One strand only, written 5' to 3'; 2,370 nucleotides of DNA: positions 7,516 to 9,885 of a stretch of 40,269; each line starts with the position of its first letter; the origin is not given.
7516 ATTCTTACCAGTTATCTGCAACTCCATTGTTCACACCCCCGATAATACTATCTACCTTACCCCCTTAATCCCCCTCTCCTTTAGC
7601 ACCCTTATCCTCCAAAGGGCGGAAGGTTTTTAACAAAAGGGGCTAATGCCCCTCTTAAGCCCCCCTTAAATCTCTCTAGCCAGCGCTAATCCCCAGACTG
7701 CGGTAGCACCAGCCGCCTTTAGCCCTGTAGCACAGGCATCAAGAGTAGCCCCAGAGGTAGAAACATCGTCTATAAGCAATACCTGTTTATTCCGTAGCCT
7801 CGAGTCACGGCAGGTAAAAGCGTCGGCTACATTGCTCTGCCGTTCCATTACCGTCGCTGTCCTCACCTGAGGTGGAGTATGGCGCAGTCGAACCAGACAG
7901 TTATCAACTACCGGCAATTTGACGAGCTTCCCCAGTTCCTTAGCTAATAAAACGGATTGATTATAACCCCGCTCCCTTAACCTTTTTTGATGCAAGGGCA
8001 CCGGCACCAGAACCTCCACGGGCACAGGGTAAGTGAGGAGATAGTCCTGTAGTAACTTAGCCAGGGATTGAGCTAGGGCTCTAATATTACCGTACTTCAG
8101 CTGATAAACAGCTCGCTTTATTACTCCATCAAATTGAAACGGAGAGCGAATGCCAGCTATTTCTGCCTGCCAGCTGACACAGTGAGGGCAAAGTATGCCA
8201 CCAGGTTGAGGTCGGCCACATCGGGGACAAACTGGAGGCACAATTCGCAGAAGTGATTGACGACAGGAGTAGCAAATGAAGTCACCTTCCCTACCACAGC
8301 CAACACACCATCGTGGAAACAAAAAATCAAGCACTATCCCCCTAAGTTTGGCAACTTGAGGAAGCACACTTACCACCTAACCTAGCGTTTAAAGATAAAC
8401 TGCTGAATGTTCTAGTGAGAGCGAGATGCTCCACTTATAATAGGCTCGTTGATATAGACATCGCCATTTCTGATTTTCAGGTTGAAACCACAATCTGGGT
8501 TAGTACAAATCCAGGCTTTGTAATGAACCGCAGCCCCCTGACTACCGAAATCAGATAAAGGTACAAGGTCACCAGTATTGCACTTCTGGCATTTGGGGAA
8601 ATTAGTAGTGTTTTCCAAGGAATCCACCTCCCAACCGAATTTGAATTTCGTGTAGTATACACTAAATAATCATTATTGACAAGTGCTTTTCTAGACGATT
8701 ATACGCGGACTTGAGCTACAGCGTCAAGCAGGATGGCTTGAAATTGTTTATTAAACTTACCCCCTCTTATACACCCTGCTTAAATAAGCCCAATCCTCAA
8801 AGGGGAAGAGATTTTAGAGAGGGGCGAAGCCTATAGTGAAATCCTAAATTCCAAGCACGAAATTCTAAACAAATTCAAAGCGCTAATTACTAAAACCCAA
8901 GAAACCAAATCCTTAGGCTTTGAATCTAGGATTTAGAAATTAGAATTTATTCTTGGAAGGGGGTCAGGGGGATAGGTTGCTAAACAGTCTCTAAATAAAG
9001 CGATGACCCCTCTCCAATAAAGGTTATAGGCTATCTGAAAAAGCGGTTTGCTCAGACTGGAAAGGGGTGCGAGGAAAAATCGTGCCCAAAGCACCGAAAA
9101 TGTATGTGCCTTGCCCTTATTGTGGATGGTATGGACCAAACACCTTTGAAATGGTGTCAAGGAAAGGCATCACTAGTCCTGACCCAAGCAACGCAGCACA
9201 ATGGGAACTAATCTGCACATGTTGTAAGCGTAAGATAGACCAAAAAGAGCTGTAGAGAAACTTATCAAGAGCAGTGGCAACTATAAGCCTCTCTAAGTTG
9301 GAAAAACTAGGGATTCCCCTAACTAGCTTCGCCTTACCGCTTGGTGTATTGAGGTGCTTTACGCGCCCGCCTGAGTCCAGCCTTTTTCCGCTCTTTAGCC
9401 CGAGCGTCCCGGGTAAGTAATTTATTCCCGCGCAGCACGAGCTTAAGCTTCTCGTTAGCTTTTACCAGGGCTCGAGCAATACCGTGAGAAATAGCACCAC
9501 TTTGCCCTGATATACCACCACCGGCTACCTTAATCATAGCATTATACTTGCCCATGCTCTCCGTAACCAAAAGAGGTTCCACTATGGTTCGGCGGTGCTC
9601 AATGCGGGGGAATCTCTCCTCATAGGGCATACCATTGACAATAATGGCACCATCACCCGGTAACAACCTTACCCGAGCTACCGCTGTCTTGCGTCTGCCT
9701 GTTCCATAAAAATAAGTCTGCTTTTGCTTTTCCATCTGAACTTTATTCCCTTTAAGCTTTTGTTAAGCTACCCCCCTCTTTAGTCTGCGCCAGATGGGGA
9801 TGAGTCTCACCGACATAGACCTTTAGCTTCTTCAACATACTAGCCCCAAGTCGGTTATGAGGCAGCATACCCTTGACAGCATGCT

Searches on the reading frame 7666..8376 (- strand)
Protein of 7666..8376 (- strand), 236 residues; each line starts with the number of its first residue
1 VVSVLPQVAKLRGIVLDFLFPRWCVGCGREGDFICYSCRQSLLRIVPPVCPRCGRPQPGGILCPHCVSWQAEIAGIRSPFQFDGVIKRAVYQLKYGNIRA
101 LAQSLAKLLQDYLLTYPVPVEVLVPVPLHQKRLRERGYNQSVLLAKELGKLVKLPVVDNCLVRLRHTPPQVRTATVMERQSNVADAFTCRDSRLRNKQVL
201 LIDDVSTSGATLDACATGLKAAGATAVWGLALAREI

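Call 36: search_protein_families(library=pfam, proteins=[window:7666-8376:-])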
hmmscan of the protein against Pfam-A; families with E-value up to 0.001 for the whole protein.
window:7666-8376:- (236 aa): 2 families
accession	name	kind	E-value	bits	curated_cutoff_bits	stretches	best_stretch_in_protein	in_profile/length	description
PF18912.6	DZR_2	-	5.9e-12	45.7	27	1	15-66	1-55/56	Double zinc ribbon domain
PF00156.33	Pribosyltran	-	6.8e-06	25.9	26.3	1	141-226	40-117/158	Phosphoribosyl transferase domain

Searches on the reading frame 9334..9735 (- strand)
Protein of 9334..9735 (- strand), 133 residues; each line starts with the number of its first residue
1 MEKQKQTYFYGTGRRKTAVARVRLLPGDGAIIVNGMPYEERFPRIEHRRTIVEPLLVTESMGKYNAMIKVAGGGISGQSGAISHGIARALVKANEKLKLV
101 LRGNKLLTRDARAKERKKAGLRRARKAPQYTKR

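Call 36: search_protein_families(library=pfam, proteins=[window:9334-9735:-])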
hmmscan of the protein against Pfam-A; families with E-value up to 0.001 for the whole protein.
window:9334-9735:- (133 aa): 1 family
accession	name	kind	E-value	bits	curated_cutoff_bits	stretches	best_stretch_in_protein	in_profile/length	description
PF00380.25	Ribosomal_S9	-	5.7e-43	146.7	22.5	1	13-133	1-121/121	Ribosomal protein S9/S16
